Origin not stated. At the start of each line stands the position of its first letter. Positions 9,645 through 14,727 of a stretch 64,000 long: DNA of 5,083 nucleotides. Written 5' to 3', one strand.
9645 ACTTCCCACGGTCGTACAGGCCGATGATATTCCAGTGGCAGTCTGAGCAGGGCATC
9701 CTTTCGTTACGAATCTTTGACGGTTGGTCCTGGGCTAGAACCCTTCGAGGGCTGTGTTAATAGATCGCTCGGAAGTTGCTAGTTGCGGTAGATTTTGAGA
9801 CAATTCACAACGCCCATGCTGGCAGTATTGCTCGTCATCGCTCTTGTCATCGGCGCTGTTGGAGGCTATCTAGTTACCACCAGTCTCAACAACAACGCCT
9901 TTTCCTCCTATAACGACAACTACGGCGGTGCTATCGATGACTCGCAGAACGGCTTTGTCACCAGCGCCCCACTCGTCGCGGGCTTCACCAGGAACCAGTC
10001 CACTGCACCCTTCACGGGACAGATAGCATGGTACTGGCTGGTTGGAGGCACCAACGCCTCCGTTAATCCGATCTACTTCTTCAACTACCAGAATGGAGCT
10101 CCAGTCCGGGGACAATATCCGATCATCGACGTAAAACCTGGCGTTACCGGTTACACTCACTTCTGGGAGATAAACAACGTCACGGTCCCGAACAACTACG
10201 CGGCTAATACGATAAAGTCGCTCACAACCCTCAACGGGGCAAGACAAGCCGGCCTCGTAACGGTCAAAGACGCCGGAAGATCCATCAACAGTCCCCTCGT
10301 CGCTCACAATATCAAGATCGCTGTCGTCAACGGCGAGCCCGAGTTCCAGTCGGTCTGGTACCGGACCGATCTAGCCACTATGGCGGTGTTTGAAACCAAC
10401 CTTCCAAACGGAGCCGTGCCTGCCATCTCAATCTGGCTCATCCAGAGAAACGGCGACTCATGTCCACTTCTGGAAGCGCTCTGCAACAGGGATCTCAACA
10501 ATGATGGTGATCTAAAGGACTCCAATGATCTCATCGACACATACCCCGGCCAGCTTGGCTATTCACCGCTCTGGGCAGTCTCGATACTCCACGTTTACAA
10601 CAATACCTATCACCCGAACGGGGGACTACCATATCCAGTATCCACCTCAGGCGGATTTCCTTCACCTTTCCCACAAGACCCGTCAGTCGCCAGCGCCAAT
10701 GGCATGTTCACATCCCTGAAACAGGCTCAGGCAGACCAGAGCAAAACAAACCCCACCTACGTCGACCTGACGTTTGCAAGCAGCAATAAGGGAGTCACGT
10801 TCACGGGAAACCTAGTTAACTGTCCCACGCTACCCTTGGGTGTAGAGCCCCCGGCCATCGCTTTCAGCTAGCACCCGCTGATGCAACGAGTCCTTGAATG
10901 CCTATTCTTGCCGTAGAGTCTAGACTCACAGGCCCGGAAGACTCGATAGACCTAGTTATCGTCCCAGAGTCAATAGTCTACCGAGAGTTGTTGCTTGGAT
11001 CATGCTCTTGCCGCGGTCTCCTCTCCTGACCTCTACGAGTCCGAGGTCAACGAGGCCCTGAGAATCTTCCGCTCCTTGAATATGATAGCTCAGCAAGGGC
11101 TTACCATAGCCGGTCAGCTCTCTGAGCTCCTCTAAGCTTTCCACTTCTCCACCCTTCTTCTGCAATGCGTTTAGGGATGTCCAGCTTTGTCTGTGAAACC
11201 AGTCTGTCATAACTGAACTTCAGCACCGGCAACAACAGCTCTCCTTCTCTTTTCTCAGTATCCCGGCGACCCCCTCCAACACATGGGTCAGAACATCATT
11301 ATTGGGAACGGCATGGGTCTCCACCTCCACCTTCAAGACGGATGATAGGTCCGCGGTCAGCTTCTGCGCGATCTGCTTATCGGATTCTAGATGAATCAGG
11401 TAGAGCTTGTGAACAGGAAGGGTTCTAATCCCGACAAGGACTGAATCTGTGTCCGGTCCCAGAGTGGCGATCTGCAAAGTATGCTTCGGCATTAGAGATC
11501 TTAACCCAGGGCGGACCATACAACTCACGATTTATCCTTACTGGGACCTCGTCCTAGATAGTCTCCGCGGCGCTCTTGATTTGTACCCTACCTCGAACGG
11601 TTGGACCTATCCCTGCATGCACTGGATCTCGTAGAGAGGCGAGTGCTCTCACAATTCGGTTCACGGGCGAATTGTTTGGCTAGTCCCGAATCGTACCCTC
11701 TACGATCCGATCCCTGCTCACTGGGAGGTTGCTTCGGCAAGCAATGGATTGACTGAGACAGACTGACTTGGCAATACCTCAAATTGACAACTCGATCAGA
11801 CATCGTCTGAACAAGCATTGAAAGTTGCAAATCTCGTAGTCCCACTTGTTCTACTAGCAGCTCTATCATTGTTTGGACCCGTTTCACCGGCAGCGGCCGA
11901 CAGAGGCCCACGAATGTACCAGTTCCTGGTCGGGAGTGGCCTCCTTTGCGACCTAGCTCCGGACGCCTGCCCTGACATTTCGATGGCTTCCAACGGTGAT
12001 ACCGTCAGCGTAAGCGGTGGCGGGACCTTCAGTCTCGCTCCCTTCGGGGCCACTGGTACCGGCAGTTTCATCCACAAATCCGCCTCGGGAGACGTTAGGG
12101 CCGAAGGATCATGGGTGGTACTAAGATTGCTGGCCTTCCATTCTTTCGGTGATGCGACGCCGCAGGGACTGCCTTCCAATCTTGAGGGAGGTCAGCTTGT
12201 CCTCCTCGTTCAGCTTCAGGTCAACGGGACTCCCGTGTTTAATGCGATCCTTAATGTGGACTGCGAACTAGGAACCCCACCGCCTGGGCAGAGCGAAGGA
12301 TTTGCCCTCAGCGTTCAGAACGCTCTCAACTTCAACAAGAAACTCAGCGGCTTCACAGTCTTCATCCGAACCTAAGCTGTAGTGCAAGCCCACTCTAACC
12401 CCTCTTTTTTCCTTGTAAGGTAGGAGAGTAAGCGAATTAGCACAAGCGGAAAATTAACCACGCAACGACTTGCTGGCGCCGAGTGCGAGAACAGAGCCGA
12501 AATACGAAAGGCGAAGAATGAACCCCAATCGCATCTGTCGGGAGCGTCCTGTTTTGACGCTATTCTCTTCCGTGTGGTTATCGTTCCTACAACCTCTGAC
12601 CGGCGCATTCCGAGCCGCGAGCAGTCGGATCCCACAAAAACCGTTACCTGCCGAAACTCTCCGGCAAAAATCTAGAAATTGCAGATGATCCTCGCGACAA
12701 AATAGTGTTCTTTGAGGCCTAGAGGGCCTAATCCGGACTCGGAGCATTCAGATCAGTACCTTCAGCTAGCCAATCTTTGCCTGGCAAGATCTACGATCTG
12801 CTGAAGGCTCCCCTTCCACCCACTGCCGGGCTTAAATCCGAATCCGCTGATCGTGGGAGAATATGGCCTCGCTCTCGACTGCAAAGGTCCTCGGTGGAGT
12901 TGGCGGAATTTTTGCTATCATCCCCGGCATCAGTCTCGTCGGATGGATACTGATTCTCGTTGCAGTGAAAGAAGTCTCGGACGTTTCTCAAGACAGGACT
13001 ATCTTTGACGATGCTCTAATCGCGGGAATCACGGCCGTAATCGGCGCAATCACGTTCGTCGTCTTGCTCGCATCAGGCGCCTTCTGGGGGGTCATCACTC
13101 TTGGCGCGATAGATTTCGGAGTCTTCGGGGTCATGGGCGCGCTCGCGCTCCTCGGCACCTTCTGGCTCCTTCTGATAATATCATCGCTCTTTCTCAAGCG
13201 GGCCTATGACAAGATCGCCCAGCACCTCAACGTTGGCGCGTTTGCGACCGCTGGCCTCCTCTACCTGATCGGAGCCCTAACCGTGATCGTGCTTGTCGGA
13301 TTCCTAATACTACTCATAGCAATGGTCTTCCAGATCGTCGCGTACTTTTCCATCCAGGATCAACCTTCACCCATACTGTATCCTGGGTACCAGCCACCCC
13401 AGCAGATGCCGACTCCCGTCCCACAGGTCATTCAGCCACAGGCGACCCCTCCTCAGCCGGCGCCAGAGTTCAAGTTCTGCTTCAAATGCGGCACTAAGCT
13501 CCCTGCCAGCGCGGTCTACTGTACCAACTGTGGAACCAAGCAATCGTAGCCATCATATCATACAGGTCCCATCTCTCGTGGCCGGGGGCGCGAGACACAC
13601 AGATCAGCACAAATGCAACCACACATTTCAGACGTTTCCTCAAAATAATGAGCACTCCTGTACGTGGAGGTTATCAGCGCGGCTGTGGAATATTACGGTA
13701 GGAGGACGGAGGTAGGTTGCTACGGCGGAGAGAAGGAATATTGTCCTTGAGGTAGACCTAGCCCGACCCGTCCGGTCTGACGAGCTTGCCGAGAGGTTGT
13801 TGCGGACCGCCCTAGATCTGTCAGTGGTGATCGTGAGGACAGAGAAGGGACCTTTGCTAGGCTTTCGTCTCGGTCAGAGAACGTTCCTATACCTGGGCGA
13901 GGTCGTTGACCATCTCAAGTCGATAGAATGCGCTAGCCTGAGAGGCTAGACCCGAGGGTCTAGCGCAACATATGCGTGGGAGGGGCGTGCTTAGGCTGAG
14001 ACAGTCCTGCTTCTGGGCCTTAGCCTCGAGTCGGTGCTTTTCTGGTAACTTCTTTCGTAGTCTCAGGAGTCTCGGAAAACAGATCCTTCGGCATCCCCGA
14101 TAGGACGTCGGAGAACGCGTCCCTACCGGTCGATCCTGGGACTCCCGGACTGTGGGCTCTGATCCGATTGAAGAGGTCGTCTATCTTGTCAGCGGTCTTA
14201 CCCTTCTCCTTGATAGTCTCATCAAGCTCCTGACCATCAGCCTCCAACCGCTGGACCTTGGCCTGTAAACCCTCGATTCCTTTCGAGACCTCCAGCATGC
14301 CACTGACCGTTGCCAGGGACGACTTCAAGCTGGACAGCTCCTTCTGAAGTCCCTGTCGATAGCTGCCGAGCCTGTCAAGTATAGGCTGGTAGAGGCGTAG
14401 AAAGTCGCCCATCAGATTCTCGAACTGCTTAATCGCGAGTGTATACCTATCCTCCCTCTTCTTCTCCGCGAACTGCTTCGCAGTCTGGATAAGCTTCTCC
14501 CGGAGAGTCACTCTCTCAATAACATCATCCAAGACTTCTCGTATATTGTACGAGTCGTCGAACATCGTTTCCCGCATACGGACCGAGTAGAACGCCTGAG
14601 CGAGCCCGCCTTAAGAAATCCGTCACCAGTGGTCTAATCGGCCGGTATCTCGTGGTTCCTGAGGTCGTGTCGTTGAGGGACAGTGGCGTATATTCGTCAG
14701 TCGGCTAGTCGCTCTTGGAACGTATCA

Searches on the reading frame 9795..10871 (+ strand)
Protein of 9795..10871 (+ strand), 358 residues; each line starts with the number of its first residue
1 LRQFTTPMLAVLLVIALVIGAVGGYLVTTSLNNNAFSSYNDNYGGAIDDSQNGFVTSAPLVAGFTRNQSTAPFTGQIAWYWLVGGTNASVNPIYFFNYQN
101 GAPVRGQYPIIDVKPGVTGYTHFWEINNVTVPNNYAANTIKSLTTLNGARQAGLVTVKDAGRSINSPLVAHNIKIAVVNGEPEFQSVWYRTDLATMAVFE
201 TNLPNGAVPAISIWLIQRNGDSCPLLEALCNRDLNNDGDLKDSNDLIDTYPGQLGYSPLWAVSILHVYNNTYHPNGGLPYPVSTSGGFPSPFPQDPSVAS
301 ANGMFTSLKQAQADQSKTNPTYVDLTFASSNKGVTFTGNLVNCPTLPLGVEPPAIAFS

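Call 12: search_protein_families(library=pfam, proteins=[window:9795-10871:+], max_evalue=0.001)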
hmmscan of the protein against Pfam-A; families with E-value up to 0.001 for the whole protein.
window:9795-10871:+ (358 aa): 1 family
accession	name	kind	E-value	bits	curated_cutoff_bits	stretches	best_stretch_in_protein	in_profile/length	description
PF24298.1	DUF7482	-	2.4e-06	27.9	27.5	1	91-171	39-113/257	Domain of unknown function (DUF7482)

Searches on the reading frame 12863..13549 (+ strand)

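Call 41: search_protein_families(library=ncbifam, proteins=[L012:2403-10001:+, L012:10001-11026:+, L012:11048-12157:-], max_evalue=1)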
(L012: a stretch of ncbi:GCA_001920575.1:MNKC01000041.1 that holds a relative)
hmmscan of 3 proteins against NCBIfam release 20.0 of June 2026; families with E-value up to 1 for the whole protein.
L012:2403-10001:+ (2533 aa): 4 families
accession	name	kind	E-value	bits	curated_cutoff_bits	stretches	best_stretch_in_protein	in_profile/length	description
TIGR01643.1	YD_repeat_2x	repeat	1.8e-32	110.6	15.8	5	1629-1669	1-41/42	YD repeat-containing protein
NF041261.1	RHS_core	equivalog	2.2e-26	92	2000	3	1427-1724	432-716/1261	RHS element core protein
TIGR03696.1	Rhs_assc_core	domain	6e-18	65.1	32.5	1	2220-2299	1-76/76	RHS repeat-associated core domain-containing protein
NF007180.0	PRK09612.1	equivalog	0.048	13.2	265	1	1746-1847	78-181/238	50S ribosomal protein L2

L012:10001-11026:+ (341 aa): 6 families
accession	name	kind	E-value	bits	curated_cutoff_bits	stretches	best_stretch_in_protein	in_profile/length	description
TIGR04165.1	methano_modCys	hypoth_equivalog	0.00012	22.2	60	1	284-320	8-48/50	TIGR04165 family Cys-rich peptide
NF047912.1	ECs_2282_CxxC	subfamily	0.001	18.9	37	1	286-316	5-35/60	ECs_2282 family putative zinc-binding protein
TIGR03655.1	anti_R_Lar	subfamily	0.0011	19.2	39.6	1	283-321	1-41/55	Lar family restriction alleviation protein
NF033497.1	rubre_like_arch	subfamily_domain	0.0035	17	32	1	281-299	14-32/34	rubrerythrin-like domain-containing protein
NF011482.0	PRK14892.1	equivalog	0.1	12.5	109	1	285-315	23-49/101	putative transcription elongation factor Elf1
NF011481.0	PRK14890.1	equivalog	0.62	10.1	61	0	285-315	29-57/61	putative Zn-ribbon RNA-binding protein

L012:11048-12157:- (369 aa): 1 family
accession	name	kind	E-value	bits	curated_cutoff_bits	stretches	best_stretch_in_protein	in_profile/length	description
NF040815.2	recomb_XerA_Arch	equivalog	2.1e-09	37.3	220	1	94-301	63-263/263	site-specific tyrosine recombinase/integron integrase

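Call 42: search_protein_families(library=pfam, proteins=[L012:2403-10001:+, L012:9300-10001:+, L012:10001-11023:+, L012:11048-12157:-, L012:7605-8102:+], max_evalue=1)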
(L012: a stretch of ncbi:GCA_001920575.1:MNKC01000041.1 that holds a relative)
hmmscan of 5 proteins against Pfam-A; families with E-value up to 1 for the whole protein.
L012:2403-10001:+ (2533 aa): 3 families
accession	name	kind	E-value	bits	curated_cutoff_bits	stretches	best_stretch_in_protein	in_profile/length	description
PF05593.20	RHS_repeat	-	1.5e-42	143.6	22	8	1608-1644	1-37/38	RHS Repeat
PF20148.4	DUF6531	-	5.7e-05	23.8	24.1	1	749-811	1-50/74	Domain of unknown function (DUF6531)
PF03527.20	RHS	-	0.02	15.2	27.9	1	2195-2225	3-33/38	RHS protein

L012:9300-10001:+ (234 aa): 1 family
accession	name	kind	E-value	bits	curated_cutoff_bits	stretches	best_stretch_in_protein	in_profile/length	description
PF15649.12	Tox-REase-7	-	0.071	13.8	25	1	142-217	13-83/84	Restriction endonuclease fold toxin 7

L012:10001-11023:+ (341 aa): 9 families
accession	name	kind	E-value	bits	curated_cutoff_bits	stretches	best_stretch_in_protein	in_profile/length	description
PF14354.12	Lar_restr_allev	-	0.008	16.8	28.6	1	282-321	2-34/58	Restriction alleviation protein Lar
PF19108.5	DUF5795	-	0.015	15.8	27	1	283-315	36-68/74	Family of unknown function (DUF5795)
PF09723.15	Zn_ribbon_8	-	0.052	14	34.4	0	279-292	21-35/41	Zinc ribbon domain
PF05129.18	Zn_ribbon_Elf1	-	0.069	13.7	29.8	1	285-322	24-60/79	Transcription elongation factor Elf1 like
PF25206.1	DUF7836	-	0.16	12.2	26.7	0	285-316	9-38/59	Domain of unknown function (DUF7836)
PF24029.1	DUF7340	-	0.18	12.1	27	0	284-320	7-50/62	Domain of unknown function (DUF7340)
PF19769.4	CPxCG_zf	-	0.27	11.4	27.2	1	286-321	1-36/183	CPxCG-related zinc finger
PF07282.18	Cas12f1-like_TNB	-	0.34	11.5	26.3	1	285-316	30-48/60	Cas12f1-like, TNB domain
PF23455.1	DUF7129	-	0.53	10.5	30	0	281-293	25-37/45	Domain of unknown function (DUF7129)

L012:11048-12157:- (369 aa): 2 families
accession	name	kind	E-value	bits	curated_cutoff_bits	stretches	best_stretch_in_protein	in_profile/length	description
PF00589.27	Phage_integrase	-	3.9e-06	27.2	27.1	1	129-294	5-170/172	Phage integrase family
PF15930.10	YdiH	-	0.032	14.8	27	1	57-99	20-61/62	Domain of unknown function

L012:7605-8102:+ (166 aa): 3 families
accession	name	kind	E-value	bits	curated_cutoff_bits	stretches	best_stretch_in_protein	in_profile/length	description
PF24547.1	DUF7601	-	0.09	13.8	27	1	8-66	45-107/116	Domain of unknown function (DUF7601)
PF21527.2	Stv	-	0.1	13.8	24.2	1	33-130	18-78/121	Putative adhesin Stv domain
PF16072.10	DUF4813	-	0.45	10.5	27.6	1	2-96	118-212/291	Domain of unknown function (DUF4813)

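Call 76: search_protein_families(library=pfam, proteins=[P0150, P0152, P0148, P0153, P0154], max_evalue=1)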
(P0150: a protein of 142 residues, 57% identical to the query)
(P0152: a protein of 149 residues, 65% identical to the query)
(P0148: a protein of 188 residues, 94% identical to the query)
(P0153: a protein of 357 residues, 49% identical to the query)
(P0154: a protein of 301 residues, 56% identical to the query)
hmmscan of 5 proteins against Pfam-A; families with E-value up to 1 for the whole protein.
P0150 (142 aa): 2 families
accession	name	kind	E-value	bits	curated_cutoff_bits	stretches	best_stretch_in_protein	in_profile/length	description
PF00669.25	Flagellin_N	-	0.019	15.5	26.6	1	15-76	24-85/139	Bacterial flagellin N-terminal helical region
PF15649.12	Tox-REase-7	-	0.023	15.4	25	1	65-123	23-82/84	Restriction endonuclease fold toxin 7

P0152 (149 aa): 1 family
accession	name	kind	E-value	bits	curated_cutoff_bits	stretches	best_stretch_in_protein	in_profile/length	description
PF15649.12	Tox-REase-7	-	0.026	15.2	25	1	21-80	23-83/84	Restriction endonuclease fold toxin 7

P0148 (188 aa): 0 families

P0153 (357 aa): 1 family
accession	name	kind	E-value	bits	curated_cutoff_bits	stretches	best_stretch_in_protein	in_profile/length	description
PF03527.20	RHS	-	0.0068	16.7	27.9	1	13-43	2-32/38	RHS protein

P0154 (301 aa): 0 families

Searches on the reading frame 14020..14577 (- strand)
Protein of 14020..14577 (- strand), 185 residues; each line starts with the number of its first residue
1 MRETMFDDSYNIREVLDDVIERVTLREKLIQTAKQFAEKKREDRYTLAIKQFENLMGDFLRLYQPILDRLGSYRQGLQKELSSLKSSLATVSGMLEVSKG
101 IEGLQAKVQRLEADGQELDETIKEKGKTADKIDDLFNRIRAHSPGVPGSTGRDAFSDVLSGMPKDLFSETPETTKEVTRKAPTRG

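Call 41: search_protein_families(library=ncbifam, proteins=[L012:2403-10001:+, L012:10001-11026:+, L012:11048-12157:-], max_evalue=1)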
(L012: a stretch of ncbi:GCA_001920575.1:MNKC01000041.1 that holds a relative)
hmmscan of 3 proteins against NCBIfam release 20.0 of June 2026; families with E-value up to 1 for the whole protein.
L012:2403-10001:+ (2533 aa): 4 families
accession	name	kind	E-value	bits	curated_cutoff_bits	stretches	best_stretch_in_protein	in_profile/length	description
TIGR01643.1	YD_repeat_2x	repeat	1.8e-32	110.6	15.8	5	1629-1669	1-41/42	YD repeat-containing protein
NF041261.1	RHS_core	equivalog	2.2e-26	92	2000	3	1427-1724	432-716/1261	RHS element core protein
TIGR03696.1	Rhs_assc_core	domain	6e-18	65.1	32.5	1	2220-2299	1-76/76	RHS repeat-associated core domain-containing protein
NF007180.0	PRK09612.1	equivalog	0.048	13.2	265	1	1746-1847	78-181/238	50S ribosomal protein L2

L012:10001-11026:+ (341 aa): 6 families
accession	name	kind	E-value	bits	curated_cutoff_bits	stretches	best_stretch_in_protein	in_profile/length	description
TIGR04165.1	methano_modCys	hypoth_equivalog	0.00012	22.2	60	1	284-320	8-48/50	TIGR04165 family Cys-rich peptide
NF047912.1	ECs_2282_CxxC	subfamily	0.001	18.9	37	1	286-316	5-35/60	ECs_2282 family putative zinc-binding protein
TIGR03655.1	anti_R_Lar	subfamily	0.0011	19.2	39.6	1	283-321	1-41/55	Lar family restriction alleviation protein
NF033497.1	rubre_like_arch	subfamily_domain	0.0035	17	32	1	281-299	14-32/34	rubrerythrin-like domain-containing protein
NF011482.0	PRK14892.1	equivalog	0.1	12.5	109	1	285-315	23-49/101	putative transcription elongation factor Elf1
NF011481.0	PRK14890.1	equivalog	0.62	10.1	61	0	285-315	29-57/61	putative Zn-ribbon RNA-binding protein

L012:11048-12157:- (369 aa): 1 family
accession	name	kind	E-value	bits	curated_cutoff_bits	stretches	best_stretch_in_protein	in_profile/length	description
NF040815.2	recomb_XerA_Arch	equivalog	2.1e-09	37.3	220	1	94-301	63-263/263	site-specific tyrosine recombinase/integron integrase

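Call 42: search_protein_families(library=pfam, proteins=[L012:2403-10001:+, L012:9300-10001:+, L012:10001-11023:+, L012:11048-12157:-, L012:7605-8102:+], max_evalue=1)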
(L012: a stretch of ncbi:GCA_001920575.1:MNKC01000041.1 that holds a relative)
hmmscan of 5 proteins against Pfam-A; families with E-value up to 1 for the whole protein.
L012:2403-10001:+ (2533 aa): 3 families
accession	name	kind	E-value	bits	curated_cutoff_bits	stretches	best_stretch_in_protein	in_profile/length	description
PF05593.20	RHS_repeat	-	1.5e-42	143.6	22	8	1608-1644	1-37/38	RHS Repeat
PF20148.4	DUF6531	-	5.7e-05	23.8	24.1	1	749-811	1-50/74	Domain of unknown function (DUF6531)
PF03527.20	RHS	-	0.02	15.2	27.9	1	2195-2225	3-33/38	RHS protein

L012:9300-10001:+ (234 aa): 1 family
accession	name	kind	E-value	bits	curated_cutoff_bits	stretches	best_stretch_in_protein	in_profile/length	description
PF15649.12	Tox-REase-7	-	0.071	13.8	25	1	142-217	13-83/84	Restriction endonuclease fold toxin 7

L012:10001-11023:+ (341 aa): 9 families
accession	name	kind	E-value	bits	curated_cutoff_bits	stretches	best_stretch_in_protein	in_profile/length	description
PF14354.12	Lar_restr_allev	-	0.008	16.8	28.6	1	282-321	2-34/58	Restriction alleviation protein Lar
PF19108.5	DUF5795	-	0.015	15.8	27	1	283-315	36-68/74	Family of unknown function (DUF5795)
PF09723.15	Zn_ribbon_8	-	0.052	14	34.4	0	279-292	21-35/41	Zinc ribbon domain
PF05129.18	Zn_ribbon_Elf1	-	0.069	13.7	29.8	1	285-322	24-60/79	Transcription elongation factor Elf1 like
PF25206.1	DUF7836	-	0.16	12.2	26.7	0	285-316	9-38/59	Domain of unknown function (DUF7836)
PF24029.1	DUF7340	-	0.18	12.1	27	0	284-320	7-50/62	Domain of unknown function (DUF7340)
PF19769.4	CPxCG_zf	-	0.27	11.4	27.2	1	286-321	1-36/183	CPxCG-related zinc finger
PF07282.18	Cas12f1-like_TNB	-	0.34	11.5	26.3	1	285-316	30-48/60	Cas12f1-like, TNB domain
PF23455.1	DUF7129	-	0.53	10.5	30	0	281-293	25-37/45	Domain of unknown function (DUF7129)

L012:11048-12157:- (369 aa): 2 families
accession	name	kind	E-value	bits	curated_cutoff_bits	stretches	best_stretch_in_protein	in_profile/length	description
PF00589.27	Phage_integrase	-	3.9e-06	27.2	27.1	1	129-294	5-170/172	Phage integrase family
PF15930.10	YdiH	-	0.032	14.8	27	1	57-99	20-61/62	Domain of unknown function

L012:7605-8102:+ (166 aa): 3 families
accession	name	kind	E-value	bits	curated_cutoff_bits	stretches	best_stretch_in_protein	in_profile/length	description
PF24547.1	DUF7601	-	0.09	13.8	27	1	8-66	45-107/116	Domain of unknown function (DUF7601)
PF21527.2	Stv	-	0.1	13.8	24.2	1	33-130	18-78/121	Putative adhesin Stv domain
PF16072.10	DUF4813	-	0.45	10.5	27.6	1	2-96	118-212/291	Domain of unknown function (DUF4813)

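Call 76: search_protein_families(library=pfam, proteins=[P0150, P0152, P0148, P0153, P0154], max_evalue=1)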
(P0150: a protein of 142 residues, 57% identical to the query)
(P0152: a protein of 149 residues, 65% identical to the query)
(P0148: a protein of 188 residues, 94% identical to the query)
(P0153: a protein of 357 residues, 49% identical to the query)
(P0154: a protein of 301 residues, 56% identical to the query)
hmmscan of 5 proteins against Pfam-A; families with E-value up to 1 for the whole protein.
P0150 (142 aa): 2 families
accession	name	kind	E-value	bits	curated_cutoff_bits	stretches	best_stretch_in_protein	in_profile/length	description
PF00669.25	Flagellin_N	-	0.019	15.5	26.6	1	15-76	24-85/139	Bacterial flagellin N-terminal helical region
PF15649.12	Tox-REase-7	-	0.023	15.4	25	1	65-123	23-82/84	Restriction endonuclease fold toxin 7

P0152 (149 aa): 1 family
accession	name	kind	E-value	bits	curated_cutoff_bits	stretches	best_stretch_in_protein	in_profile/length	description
PF15649.12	Tox-REase-7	-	0.026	15.2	25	1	21-80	23-83/84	Restriction endonuclease fold toxin 7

P0148 (188 aa): 0 families

P0153 (357 aa): 1 family
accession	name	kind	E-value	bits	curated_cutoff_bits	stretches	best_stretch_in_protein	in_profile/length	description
PF03527.20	RHS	-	0.0068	16.7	27.9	1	13-43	2-32/38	RHS protein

P0154 (301 aa): 0 families
